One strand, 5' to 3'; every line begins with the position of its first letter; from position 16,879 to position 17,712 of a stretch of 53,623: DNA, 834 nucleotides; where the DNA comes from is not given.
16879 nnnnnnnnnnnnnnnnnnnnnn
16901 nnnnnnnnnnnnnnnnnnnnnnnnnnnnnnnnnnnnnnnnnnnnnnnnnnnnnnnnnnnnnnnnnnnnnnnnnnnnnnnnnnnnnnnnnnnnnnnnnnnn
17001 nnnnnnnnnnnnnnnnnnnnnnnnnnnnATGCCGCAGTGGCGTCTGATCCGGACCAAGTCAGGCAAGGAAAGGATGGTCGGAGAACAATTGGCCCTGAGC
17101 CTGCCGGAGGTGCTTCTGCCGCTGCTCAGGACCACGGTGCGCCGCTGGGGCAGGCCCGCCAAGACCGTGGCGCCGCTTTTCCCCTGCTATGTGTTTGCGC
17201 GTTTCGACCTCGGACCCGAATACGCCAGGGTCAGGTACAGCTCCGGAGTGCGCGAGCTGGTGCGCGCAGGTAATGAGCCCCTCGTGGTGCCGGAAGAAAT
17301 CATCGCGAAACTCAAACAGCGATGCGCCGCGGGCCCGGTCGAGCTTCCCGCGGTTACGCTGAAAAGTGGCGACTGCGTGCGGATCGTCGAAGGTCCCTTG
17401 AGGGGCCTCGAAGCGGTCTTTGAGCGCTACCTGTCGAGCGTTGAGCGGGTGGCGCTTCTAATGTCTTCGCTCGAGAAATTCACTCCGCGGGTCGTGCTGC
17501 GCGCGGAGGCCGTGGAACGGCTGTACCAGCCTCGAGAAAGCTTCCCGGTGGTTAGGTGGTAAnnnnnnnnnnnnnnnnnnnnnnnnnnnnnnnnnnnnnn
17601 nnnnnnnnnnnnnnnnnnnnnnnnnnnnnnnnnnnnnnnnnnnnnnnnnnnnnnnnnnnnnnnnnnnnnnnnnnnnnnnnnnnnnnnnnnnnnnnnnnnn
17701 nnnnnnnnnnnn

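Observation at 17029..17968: Exact enterobacterial-type ops element downstream of its own rfaH paralog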

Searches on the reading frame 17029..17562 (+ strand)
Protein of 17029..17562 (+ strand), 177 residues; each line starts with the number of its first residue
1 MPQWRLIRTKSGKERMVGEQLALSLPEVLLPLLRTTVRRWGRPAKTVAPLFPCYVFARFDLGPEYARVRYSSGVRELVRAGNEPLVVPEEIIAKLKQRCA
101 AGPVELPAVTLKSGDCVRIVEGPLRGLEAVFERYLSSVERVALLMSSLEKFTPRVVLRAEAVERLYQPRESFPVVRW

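Call 4: search_protein_families(library=pfam, proteins=[window:17029-17562:+], max_evalue=0.01)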
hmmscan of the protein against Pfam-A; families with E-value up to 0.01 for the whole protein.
window:17029-17562:+ (177 aa): 1 family
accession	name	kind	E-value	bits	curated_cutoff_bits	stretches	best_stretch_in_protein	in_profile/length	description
PF02357.24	NusG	-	9.6e-14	52.1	22.2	1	3-95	2-92/93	Transcription termination factor nusG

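Call 5: search_protein_families(library=ncbifam, proteins=[window:17029-17562:+], max_evalue=0.01)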
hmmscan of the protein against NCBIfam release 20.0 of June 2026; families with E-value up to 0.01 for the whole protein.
window:17029-17562:+ (177 aa): 5 families
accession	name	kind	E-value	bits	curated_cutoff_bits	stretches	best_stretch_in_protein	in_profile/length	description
TIGR01955.1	RfaH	equivalog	1.6e-23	83.4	144.5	1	4-156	1-153/159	transcription/translation regulatory transformer protein RfaH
NF006534.0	PRK09014.1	equivalog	5.4e-18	65.4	124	1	1-150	1-148/162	transcription/translation regulatory transformer protein RfaH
NF033644.1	antiterm_UpxY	subfamily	4.9e-15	55.9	100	1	4-141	1-144/164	UpxY family transcription antiterminator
NF033641.1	antiterm_LoaP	exception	2.1e-10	41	125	1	5-134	2-137/166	antiterminator LoaP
TIGR00922.1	nusG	equivalog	1.3e-08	34.9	135.7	1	20-163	26-170/172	transcription termination/antitermination protein NusG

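Call 10: find_homologous_proteins(query=window:17029-17559:+, max_evalue=0.001)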
Query window:17029-17559:+ (177 aa): 179 proteins with E <= 0.001 among 726 candidates; the best 120 are listed.
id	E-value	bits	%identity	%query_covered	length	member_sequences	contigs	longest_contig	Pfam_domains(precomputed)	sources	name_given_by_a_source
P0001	4.0e-103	360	96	100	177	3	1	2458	PF02357.25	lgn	-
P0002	2.0e-83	296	77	100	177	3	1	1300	PF02357.25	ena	-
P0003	6.8e-67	243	68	95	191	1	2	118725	PF02357.25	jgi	jgi:transcriptional antiterminator RfaH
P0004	1.2e-66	242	64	99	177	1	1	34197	PF02357.25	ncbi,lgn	-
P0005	2.5e-66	241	65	93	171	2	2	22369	PF02357.25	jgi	jgi:transcriptional antiterminator RfaH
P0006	1.2e-65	238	66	97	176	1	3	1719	PF02357.25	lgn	-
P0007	1.4e-64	235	62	99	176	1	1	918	PF02357.25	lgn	-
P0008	4.3e-64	233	62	93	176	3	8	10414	PF02357.25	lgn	-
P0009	1.4e-63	232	62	93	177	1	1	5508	PF02357.25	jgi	jgi:transcriptional antiterminator RfaH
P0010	1.7e-63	231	65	95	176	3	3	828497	PF02357.25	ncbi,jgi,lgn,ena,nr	ncbi:MAG TPA: transcription termination/antitermination NusG family protein [Candidatus Binataceae b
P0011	3.9e-63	230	67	92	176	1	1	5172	PF02357.25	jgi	jgi:transcriptional antiterminator RfaH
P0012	1.4e-62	228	67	92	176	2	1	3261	PF02357.25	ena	-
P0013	1.6e-62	228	68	90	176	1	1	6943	PF02357.25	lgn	-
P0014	6.1e-61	223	61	95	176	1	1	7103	PF02357.25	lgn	-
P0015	1.1e-59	219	60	97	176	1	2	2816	PF02357.25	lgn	-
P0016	1.1e-58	216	61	91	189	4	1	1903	PF02357.25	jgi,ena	-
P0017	6.1e-50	187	56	92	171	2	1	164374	PF02357.25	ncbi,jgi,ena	jgi:transcriptional antiterminator RfaH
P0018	2.1e-49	186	55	92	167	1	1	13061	PF02357.25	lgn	-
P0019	6.2e-49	184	56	92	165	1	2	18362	PF02357.25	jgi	-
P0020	7.3e-49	184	55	92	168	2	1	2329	PF02357.25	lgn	-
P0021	1.0e-48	183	54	92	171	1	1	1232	PF02357.25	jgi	jgi:transcriptional antiterminator RfaH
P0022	1.4e-48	183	57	91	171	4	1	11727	PF02357.25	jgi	jgi:transcriptional antiterminator RfaH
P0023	3.6e-48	182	57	92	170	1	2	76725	PF02357.25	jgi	jgi:transcriptional antiterminator RfaH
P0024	4.8e-48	181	56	91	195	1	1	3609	PF02357.25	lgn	-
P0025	7.7e-48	181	56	91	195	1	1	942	PF02357.25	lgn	-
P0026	7.8e-48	180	57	91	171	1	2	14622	PF02357.25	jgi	jgi:transcriptional antiterminator RfaH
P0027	8.3e-48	180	56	90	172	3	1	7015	PF02357.25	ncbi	-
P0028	1.2e-47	180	55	91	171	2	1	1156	PF02357.25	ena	-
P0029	1.3e-47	180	57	90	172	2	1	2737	PF02357.25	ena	-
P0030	1.4e-47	180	54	92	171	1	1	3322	PF02357.25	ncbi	-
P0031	1.5e-47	180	53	93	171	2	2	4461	PF02357.25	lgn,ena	-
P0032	1.6e-47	179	56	92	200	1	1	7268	PF02357.25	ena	-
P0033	1.7e-47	179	55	91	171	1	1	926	PF02357.25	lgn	-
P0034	2.0e-47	179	55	92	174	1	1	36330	PF02357.25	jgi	jgi:transcriptional antiterminator RfaH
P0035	2.1e-47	179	55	92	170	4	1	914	PF02357.25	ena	-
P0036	2.6e-47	179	56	92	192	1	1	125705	PF02357.25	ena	-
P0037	2.7e-47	179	55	91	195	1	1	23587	PF02357.25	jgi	jgi:transcriptional antiterminator RfaH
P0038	2.7e-47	179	55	91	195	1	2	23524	PF02357.25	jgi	jgi:transcriptional antiterminator RfaH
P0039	2.7e-47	179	55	91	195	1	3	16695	PF02357.25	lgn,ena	-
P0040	3.1e-47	179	53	93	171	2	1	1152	PF02357.25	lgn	-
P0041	3.6e-47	178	55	91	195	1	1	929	PF02357.25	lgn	-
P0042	4.1e-47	178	55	90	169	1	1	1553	PF02357.25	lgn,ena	-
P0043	5.5e-47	178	55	91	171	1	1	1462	PF02357.25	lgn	-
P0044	5.7e-47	178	57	90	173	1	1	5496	PF02357.25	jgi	jgi:transcriptional antiterminator RfaH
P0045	6.5e-47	178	56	92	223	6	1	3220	PF02357.25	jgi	jgi:transcriptional antiterminator RfaH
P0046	6.8e-47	177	55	91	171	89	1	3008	PF02357.25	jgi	jgi:transcriptional antiterminator RfaH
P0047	7.1e-47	177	54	92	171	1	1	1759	PF02357.25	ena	-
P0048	7.7e-47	177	56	92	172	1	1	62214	PF02357.25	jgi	jgi:transcriptional antiterminator RfaH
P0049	1.3e-46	177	55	92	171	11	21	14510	PF02357.25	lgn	-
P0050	1.4e-46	176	53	92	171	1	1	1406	PF02357.25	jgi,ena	-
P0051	1.4e-46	176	54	92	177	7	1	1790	PF02357.25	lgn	-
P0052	1.6e-46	176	53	90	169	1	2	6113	PF02357.25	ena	-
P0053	1.6e-46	176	53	90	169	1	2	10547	PF02357.25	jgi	-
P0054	3.0e-46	175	55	91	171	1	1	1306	PF02357.25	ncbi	-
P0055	3.0e-46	175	55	93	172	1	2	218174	PF02357.25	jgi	jgi:transcriptional antiterminator RfaH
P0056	3.6e-46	175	54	91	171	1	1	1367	PF02357.25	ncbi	-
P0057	4.0e-46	175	53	91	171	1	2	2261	PF02357.25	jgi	jgi:transcriptional antiterminator RfaH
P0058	7.2e-46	174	52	92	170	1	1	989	PF02357.25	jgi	jgi:transcriptional antiterminator RfaH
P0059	1.1e-45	174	51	92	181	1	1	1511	PF02357.25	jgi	jgi:transcriptional antiterminator RfaH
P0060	1.1e-45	173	53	92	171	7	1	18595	PF02357.25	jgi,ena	-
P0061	1.2e-45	173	54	92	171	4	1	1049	PF02357.25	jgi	-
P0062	1.3e-45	173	52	92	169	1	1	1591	PF02357.25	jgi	jgi:transcriptional antiterminator RfaH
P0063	1.5e-45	173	51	92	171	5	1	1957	PF02357.25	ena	-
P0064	2.0e-45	173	51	92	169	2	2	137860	PF02357.25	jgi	-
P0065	2.1e-45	173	55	91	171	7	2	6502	PF02357.25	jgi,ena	-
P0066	2.9e-45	172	55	92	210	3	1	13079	PF02357.25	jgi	jgi:transcriptional antiterminator RfaH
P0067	3.5e-45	172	53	92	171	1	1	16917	PF02357.25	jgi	jgi:transcriptional antiterminator RfaH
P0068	3.6e-45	172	50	94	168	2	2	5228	PF02357.25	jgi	jgi:transcriptional antiterminator RfaH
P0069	3.7e-45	172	52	92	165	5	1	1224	PF02357.25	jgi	jgi:transcriptional antiterminator RfaH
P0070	3.9e-45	172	53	90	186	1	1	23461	PF02357.25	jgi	jgi:transcriptional antiterminator RfaH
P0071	4.2e-45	172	52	93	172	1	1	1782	PF02357.25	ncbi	-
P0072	4.6e-45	171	52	92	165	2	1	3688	PF02357.25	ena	-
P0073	5.5e-45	171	54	92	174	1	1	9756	PF02357.25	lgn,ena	-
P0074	6.3e-45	171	52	92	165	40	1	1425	PF02357.25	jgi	jgi:transcriptional antiterminator RfaH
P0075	1.1e-44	170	55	82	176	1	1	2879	PF02357.25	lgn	-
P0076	1.2e-44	170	53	92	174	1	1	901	PF02357.25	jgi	jgi:transcriptional antiterminator RfaH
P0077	1.4e-44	170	53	92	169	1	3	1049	PF02357.25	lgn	-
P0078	1.5e-44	170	52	90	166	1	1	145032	PF02357.25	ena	-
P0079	1.8e-44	170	52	92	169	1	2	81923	PF02357.25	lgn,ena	-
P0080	2.6e-44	169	51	92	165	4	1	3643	PF02357.25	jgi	jgi:transcriptional antiterminator RfaH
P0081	3.1e-44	169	51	88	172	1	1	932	PF02357.25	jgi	jgi:transcriptional antiterminator RfaH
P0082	3.2e-44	169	53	92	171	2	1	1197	PF02357.25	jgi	jgi:transcriptional antiterminator RfaH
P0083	3.4e-44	169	52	92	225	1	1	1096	PF02357.25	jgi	jgi:transcriptional antiterminator RfaH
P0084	4.1e-44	168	52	90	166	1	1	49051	PF02357.25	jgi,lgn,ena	-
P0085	4.3e-44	168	52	92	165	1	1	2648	PF02357.25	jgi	jgi:transcriptional antiterminator RfaH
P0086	5.0e-44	168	52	90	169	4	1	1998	PF02357.25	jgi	jgi:transcriptional antiterminator RfaH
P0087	5.6e-44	168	52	90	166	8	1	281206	PF02357.25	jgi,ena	-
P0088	7.5e-44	168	52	92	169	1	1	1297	PF02357.25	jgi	jgi:transcriptional antiterminator RfaH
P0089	1.2e-43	167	53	91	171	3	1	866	PF02357.25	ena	-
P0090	1.3e-43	167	49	92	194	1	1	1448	PF02357.25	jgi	jgi:transcriptional antiterminator RfaH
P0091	1.5e-43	167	51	88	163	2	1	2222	PF02357.25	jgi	jgi:transcriptional antiterminator RfaH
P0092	1.8e-43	166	50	90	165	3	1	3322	PF02357.25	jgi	-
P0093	2.0e-43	166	51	92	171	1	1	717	PF02357.25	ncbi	-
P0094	2.2e-43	166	51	92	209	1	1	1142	PF02357.25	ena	-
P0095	3.1e-43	166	52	92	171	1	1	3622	PF02357.25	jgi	jgi:transcriptional antiterminator RfaH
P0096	3.2e-43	165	51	92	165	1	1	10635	PF02357.25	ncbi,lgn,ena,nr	ncbi:MAG TPA: transcription termination/antitermination NusG family protein [Candidatus Binataceae b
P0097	3.2e-43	165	51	92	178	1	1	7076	PF02357.25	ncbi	-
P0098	3.6e-43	165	52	92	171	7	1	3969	PF02357.25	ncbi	-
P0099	4.1e-43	165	51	92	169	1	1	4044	PF02357.25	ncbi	ncbi:MAG: transcription termination/antitermination protein NusG [Candidatus Binataceae bacterium]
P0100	4.6e-43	165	51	92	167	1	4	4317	PF02357.25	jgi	jgi:transcriptional antiterminator RfaH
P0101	6.7e-43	164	54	88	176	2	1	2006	PF02357.25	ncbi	-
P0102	7.5e-43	164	52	90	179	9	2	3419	PF02357.25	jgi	jgi:transcriptional antiterminator RfaH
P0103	9.6e-43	164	51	92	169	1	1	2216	PF02357.25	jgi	jgi:transcriptional antiterminator RfaH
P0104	1.1e-42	164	55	91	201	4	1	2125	PF02357.25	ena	-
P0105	1.1e-42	164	51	90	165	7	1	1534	PF02357.25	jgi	jgi:transcriptional antiterminator RfaH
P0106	1.1e-42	164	52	91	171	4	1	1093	PF02357.25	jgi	jgi:transcriptional antiterminator RfaH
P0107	2.0e-42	163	52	92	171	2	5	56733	PF02357.25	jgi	jgi:transcriptional antiterminator RfaH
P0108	2.4e-42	163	48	92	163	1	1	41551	PF02357.25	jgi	jgi:transcriptional antiterminator RfaH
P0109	2.9e-42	162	51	90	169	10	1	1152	PF02357.25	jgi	jgi:transcriptional antiterminator RfaH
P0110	2.9e-42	162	54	82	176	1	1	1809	PF02357.25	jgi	jgi:transcription antitermination factor NusG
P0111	3.4e-42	162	51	90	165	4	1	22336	PF02357.25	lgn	-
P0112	4.0e-42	162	50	88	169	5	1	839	PF02357.25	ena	-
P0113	4.3e-42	162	49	92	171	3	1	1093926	PF02357.25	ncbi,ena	-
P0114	9.8e-42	161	55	92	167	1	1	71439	PF02357.25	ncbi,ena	-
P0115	9.9e-42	161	49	92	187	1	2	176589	PF02357.25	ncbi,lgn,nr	ncbi:MAG: transcription/translation regulatory transformer protein RfaH [Candidatus Binataceae bacte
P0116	1.4e-41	160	50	92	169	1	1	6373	PF02357.25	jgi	jgi:transcriptional antiterminator RfaH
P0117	2.6e-41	159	49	92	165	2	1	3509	PF02357.25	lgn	-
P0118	3.7e-41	159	50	92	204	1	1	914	PF02357.25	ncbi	-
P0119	9.9e-41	157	48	92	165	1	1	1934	PF02357.25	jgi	jgi:transcriptional antiterminator RfaH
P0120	1.4e-40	157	48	92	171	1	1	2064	PF02357.25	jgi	jgi:transcriptional antiterminator RfaH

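Call 12: find_related_loci(query=A1, collection=genome_contigs, flank=5000)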
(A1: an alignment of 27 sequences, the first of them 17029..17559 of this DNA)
Query A1 (177 aa) in genome_contigs; peptide patterns used: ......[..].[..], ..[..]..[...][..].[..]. (x = any residue, [..] = any of these).
600 stretches matched a pattern (row limit reached: there are more); 583 encode a relative of the query (tblastn E <= 1e-3); the best 80 are kept; 80 distinct loci.
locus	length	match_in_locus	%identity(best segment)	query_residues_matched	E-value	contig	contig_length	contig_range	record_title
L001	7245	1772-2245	58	4-162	3e-54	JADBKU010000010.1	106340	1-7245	MAG: bacterium isolate Bu91 bin.91_contig10, whole genome shotgun sequence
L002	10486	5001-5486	56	3-164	3e-53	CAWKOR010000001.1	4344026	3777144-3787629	MAG: uncultured delta proteobacterium isolate MFD04944.bin.1.36 genome assembly, contig: contig_15114, whole genome shot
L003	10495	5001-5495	51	1-165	8e-53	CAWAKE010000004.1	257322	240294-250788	MAG: uncultured delta proteobacterium isolate MFD02416.bin.1.126 genome assembly, contig: contig_52124, whole genome sho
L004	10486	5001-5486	57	3-164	4e-53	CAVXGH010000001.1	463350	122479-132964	MAG: uncultured delta proteobacterium isolate MFD05512.bin.1.184 genome assembly, contig: contig_12666, whole genome sho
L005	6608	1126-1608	55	4-164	1e-52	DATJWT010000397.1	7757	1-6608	MAG TPA_asm: Candidatus Binataceae bacterium isolate SMAG_U15106 k141_1475974, whole genome shotgun sequence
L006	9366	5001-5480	53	3-162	3e-52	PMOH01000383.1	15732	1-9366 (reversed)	MAG: Deltaproteobacteria bacterium isolate palsa_1089 73.20110600_P1M.15_contig_2697, whole genome shotgun sequence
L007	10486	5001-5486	56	3-164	2e-52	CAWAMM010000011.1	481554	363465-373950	MAG: uncultured delta proteobacterium isolate MFD01716.bin.1.24 genome assembly, contig: contig_85083, whole genome shot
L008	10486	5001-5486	52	3-164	2e-52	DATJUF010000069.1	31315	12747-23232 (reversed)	MAG TPA_asm: Candidatus Binataceae bacterium isolate SMAG_U15039 k141_1890798, whole genome shotgun sequence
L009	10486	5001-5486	54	3-164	2e-52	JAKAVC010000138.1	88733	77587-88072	MAG: Deltaproteobacteria bacterium isolate YP3.bin70 NODE_312_length_88733_cov_2.81541, whole genome shotgun sequence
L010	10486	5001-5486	52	3-164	4e-52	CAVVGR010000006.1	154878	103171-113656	MAG: uncultured delta proteobacterium isolate MFD01716.bin.2.12 genome assembly, contig: contig_44808, whole genome shot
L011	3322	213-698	54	3-164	5e-52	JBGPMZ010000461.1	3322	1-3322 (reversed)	MAG: Candidatus Binataceae bacterium isolate OBJ_0618_7090110_226 k141_6196393_length_3322_cov_84.7623, whole genome sho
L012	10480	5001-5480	53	3-162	4e-52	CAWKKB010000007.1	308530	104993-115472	MAG: uncultured delta proteobacterium isolate MFD00731.bin.2.133 genome assembly, contig: contig_45314, whole genome sho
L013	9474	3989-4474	52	3-164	6e-52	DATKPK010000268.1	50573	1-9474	MAG TPA_asm: Candidatus Binataceae bacterium isolate SMAG_U14789 k141_2566358, whole genome shotgun sequence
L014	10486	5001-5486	51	3-164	9e-52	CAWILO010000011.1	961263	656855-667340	MAG: uncultured delta proteobacterium isolate MFD03346.bin.1.66 genome assembly, contig: contig_2982, whole genome shotg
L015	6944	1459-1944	55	4-165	1e-51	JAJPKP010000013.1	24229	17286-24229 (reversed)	MAG: Proteobacteria bacterium isolate Centralia_MAG_89 k107_9131541, whole genome shotgun sequence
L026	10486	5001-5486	51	3-164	2e-51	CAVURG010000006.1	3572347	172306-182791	MAG: uncultured delta proteobacterium isolate MFD01299.bin.2.36 genome assembly, contig: contig_3968, whole genome shotg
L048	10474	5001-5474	53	4-162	9e-50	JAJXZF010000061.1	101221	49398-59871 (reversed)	MAG: Deltaproteobacteria bacterium isolate BP7.bin41 NODE_224_length_101221_cov_4.155647, whole genome shotgun sequence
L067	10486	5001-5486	52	3-164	1e-48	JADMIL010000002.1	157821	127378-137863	MAG: Candidatus Binataceae bacterium isolate MAG011 NODE_106_length_157821_cov_10.878878, whole genome shotgun sequence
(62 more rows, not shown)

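Call 14: find_encoding_contigs(protein=P0001, flank=6000, max_places=3)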
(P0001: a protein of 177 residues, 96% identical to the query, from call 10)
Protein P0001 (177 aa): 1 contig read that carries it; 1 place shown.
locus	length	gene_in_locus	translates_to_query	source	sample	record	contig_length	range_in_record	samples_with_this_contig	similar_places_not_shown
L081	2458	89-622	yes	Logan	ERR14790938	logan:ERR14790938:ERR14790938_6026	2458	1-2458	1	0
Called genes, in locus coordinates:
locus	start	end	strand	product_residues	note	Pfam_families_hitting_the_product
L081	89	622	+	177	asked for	PF02357:NusG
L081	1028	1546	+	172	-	PF13620:CarboxypepD_reg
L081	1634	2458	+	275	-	?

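Call 15: find_encoding_contigs(protein=P0002, flank=6000, max_places=3)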
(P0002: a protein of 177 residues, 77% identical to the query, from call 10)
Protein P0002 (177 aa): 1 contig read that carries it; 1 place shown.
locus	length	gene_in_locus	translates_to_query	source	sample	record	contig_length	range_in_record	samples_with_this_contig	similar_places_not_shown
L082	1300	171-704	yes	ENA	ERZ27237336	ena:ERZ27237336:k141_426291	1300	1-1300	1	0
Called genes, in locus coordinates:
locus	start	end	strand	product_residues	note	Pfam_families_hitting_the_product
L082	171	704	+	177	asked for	PF02357:NusG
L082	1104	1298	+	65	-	?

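Call 16: find_encoding_contigs(protein=P0003, flank=6000, max_places=3)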
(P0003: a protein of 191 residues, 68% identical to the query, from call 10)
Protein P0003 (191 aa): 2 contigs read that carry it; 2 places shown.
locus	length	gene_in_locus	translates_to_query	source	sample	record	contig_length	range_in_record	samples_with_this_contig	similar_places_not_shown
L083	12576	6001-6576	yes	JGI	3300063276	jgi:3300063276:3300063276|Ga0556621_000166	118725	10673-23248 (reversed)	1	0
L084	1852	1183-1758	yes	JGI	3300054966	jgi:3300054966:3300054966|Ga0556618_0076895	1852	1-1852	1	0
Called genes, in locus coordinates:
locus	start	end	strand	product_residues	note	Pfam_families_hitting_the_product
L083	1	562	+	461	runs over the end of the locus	PF01425:Amidase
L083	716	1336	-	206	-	-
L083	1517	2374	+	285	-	PF00483:NTP_transferase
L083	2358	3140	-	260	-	PF02582:DUF155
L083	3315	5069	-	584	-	PF00343:Phosphorylase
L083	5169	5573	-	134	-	PF00072:Response_reg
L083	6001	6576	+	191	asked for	PF02357:NusG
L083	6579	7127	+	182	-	PF13620:CarboxypepD_reg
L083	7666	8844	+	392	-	PF00158:Sigma54_activat, PF01078:Mg_chelatase (faint), PF13191:AAA_16 (weak), PF14532:Sigma54_activ_2, PF00004:AAA (weak), PF07728:AAA_5, PF25601:AAA_lid_14, PF02954:HTH_8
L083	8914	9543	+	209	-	-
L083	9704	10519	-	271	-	PF13620:CarboxypepD_reg (weak)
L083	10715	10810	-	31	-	-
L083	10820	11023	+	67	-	PF03960:ArsC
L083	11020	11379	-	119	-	PF00830:Ribosomal_L28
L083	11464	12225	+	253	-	PF00106:adh_short, PF08659:KR, PF13561:adh_short_C2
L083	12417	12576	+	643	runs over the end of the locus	PF02518:HATPase_c (weak), PF13589:HATPase_c_3, PF01119:DNA_mis_repair, PF08676:MutL_C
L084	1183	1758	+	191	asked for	PF02357:NusG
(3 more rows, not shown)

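Call 17: find_encoding_contigs(protein=P0004, flank=6000, max_places=3)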
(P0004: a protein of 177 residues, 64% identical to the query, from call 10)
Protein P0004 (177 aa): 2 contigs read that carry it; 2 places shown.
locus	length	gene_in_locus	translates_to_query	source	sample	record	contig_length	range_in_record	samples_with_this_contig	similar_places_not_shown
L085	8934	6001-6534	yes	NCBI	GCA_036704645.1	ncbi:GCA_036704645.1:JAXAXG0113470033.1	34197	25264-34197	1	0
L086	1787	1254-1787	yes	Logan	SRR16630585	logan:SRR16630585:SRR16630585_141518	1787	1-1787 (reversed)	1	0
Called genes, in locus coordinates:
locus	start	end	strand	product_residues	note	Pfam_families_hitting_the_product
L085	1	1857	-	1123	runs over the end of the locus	PF00989:PAS, PF00989:PAS, PF08448:PAS_4, PF13426:PAS_9, PF00989:PAS, PF08448:PAS_4, PF13426:PAS_9, PF00512:HisKA, +10 more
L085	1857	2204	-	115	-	PF07689:KaiB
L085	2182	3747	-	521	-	PF03796:DnaB_C (faint), PF06745:ATPase, PF13481:AAA_25 (weak), PF23442:DUF7125 (faint), PF00154:RecA_N (weak), PF06745:ATPase, PF13191:AAA_16 (weak), PF13481:AAA_25, +3 more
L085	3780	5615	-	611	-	PF13185:GAF_2, PF01590:GAF, PF13492:GAF_3, PF08448:PAS_4, PF13426:PAS_9, PF00989:PAS, PF08448:PAS_4, PF13426:PAS_9, +7 more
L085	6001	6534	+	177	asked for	PF02357:NusG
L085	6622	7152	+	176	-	PF13620:CarboxypepD_reg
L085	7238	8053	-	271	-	PF18306:LDcluster4, PF03641:Lysine_decarbox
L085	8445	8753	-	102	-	PF04335:VirB8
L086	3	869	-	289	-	?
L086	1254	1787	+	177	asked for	PF02357:NusG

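Call 23: search_solved_structures(query=window:17029-17559:+, max_evalue=0.01, show_alignments=3)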
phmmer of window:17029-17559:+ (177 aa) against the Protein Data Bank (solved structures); distinct sequences matched with E-value up to 0.01: 8.
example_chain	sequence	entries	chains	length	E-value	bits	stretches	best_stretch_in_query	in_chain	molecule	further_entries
2oug_A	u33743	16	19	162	1.8e-10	44.2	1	1-149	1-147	Transcriptional activator rfaH | Transcription antitermination protein RfaH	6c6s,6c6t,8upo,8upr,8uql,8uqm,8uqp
5ond_A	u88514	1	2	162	1.8e-10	44.1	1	1-149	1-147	Transcription antitermination protein RfaH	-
8pen_P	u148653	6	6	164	1.9e-10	44.1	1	1-149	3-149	Transcription antitermination protein RfaH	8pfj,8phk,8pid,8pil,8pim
8pfg_P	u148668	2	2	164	2.3e-09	40.5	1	1-150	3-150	Transcription antitermination protein RfaH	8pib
8f5g_A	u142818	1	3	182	3e-09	40.2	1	1-168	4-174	Transcription termination/antitermination protein NusG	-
2lq8_A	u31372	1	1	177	0.00023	24.2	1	3-164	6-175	Transcription antitermination protein nusG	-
1m1g_A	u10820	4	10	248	0.0004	23.5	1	22-163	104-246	Transcription antitermination protein nusG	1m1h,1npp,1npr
9ik0_A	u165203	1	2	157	0.0048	20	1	48-99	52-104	Transcription antitermination protein RfaH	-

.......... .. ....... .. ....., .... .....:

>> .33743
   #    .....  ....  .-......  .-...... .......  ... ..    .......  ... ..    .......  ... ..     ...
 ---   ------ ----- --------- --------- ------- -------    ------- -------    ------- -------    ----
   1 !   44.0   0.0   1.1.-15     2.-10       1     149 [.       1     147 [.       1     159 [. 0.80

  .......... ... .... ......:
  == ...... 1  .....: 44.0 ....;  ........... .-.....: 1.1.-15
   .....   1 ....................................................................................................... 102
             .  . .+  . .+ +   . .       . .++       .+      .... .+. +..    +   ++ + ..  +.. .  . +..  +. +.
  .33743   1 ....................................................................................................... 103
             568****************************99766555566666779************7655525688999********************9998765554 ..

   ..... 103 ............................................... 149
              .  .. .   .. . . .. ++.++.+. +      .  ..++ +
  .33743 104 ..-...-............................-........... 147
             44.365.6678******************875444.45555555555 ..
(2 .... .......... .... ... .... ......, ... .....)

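Call 42: predict_structure(alignment_id=A3)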
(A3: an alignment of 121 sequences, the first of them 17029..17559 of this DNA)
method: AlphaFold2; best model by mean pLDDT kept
length: 177 residues; sequences in the alignment: 121
mean_pLDDT: 86.9   pTM: 0.64
mean pLDDT of the five models: 86.9, 86.0, 85.8, 84.6, 80.1
residues with pLDDT >= 90: 106; 70-90: 52; 50-70: 10; < 50: 9
segments of 3 or more residues with pLDDT < 50: 168-176
pLDDT, mean of each block of 10 residues (from residue 1): 96 97 96 84 85 97 94 96 95 95 82 89 88 82 79 85 69 41
secondary structure, 60 per line:
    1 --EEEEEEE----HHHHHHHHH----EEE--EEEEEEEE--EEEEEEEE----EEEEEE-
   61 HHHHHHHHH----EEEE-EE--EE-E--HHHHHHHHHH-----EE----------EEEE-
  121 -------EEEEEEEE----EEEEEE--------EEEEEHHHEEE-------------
elements in order: E3-9 H14-22 E27-29 E32-39 E42-49 E54-59 H61-69 E74-77 H89-98 E116-119 E128-135 E140-145 E154-158 E162-164
